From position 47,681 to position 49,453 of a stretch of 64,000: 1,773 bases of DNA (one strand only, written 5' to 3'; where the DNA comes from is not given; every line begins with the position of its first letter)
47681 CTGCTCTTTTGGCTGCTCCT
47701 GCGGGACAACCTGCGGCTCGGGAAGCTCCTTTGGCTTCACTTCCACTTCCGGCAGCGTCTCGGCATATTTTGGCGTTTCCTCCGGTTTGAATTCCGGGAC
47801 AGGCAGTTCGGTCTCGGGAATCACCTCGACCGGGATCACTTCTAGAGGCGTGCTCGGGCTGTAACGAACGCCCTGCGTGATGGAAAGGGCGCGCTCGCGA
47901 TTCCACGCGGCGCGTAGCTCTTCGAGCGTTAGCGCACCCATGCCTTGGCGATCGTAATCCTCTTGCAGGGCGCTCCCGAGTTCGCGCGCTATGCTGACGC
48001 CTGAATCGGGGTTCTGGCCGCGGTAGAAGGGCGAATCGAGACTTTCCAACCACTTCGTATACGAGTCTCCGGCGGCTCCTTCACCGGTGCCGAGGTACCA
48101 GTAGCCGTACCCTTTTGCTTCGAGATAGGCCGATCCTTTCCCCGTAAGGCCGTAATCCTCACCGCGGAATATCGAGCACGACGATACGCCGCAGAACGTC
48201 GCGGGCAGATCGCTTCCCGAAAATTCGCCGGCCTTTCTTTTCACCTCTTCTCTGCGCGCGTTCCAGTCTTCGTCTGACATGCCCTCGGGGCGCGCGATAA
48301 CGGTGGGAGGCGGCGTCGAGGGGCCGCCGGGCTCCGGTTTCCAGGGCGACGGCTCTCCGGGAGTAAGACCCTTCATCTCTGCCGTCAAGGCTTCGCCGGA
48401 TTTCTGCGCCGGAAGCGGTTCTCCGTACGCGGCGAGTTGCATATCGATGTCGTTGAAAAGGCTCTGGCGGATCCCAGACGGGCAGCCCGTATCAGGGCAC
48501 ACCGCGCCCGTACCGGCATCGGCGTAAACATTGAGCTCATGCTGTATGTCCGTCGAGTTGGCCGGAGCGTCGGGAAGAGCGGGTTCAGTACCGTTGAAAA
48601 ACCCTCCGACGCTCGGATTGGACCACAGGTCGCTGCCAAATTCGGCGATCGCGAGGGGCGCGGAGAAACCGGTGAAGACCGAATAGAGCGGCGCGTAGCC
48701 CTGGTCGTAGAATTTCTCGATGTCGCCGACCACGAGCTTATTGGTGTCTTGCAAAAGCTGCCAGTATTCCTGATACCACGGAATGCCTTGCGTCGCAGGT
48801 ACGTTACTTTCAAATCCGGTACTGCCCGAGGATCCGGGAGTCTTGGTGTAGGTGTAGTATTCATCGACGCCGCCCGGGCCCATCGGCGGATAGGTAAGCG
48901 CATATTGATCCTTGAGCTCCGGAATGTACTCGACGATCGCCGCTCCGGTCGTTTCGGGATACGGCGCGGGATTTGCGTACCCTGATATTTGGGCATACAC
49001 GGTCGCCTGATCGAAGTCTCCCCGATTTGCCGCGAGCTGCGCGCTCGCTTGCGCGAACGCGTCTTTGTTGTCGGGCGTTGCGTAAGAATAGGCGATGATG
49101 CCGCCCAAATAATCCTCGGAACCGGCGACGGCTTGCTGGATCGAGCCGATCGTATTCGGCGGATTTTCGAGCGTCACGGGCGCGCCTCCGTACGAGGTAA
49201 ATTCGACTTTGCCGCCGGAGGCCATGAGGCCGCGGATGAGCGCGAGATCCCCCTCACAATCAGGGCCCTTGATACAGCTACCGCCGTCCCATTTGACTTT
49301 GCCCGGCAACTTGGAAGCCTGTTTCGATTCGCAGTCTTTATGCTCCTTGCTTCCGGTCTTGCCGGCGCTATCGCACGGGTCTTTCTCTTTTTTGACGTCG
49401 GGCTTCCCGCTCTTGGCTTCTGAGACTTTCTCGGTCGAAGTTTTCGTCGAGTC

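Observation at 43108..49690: Giant secreted protein combining RlpA/3D-like and M15-peptidase-like modules with Ig-like domains, plus a small secreted partner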

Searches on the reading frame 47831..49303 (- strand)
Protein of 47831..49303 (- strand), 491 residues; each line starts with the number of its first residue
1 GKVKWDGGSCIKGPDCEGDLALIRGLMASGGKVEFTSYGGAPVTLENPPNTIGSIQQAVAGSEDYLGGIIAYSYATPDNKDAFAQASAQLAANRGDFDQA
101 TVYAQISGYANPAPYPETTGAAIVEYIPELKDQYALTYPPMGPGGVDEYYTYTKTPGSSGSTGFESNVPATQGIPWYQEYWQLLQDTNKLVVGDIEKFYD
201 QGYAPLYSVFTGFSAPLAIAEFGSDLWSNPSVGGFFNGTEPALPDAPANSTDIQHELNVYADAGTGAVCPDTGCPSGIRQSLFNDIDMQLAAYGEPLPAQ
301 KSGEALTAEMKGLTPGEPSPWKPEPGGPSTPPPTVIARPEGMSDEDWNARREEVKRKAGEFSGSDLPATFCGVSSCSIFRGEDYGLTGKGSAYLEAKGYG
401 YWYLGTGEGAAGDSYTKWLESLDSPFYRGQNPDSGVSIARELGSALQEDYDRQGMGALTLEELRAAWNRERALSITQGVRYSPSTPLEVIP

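Call 66: find_related_loci(query=window:47831-49303:-, collection=metagenome_contigs, flank=10000)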
Query window:47831-49303:- (491 aa) in metagenome_contigs; peptide patterns used: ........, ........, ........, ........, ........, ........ (x = any residue, [..] = any of these).
196 stretches matched a pattern, but none encodes a relative of the query by tblastn (E <= 1e-3).

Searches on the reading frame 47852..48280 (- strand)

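Call 6: search_protein_families(library=pfam, proteins=[window:47852-48280:-], max_evalue=10)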
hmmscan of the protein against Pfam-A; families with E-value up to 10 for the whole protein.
seq(143 aa): 2 families
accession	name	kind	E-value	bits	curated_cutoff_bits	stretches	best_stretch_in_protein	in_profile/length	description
PF16662.10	FLYWCH_u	-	0.017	15.5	36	1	75-87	10-22/38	FLYWCH-type zinc finger-containing protein 1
PF04157.22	EAP30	-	0.05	13.8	26.8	1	97-130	92-124/219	EAP30/Vps36 family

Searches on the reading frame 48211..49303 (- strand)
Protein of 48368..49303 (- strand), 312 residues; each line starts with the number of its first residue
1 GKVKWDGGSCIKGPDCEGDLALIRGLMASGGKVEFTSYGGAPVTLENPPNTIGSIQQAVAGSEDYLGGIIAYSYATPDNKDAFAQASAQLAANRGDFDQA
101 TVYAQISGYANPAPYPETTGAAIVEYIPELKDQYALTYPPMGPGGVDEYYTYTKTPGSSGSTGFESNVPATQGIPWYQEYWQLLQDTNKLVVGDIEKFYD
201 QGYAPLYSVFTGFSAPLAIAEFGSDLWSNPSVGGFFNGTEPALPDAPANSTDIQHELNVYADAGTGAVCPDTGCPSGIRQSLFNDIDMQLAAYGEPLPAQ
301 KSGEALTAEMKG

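Call 6: search_protein_families(library=pfam, proteins=[window:48368-49303:-], max_evalue=10)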
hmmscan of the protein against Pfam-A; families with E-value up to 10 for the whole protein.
seq(312 aa): 0 families

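Call 18: search_protein_families(library=phrogs, proteins=[window:48211-49300:-], max_evalue=1)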
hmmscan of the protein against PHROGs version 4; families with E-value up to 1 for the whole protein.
window:48211-49300:- (363 aa): 1 family
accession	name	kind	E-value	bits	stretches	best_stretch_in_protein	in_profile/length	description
phrog_32594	-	unknown function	0.24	12.2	1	321-348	192-219/295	-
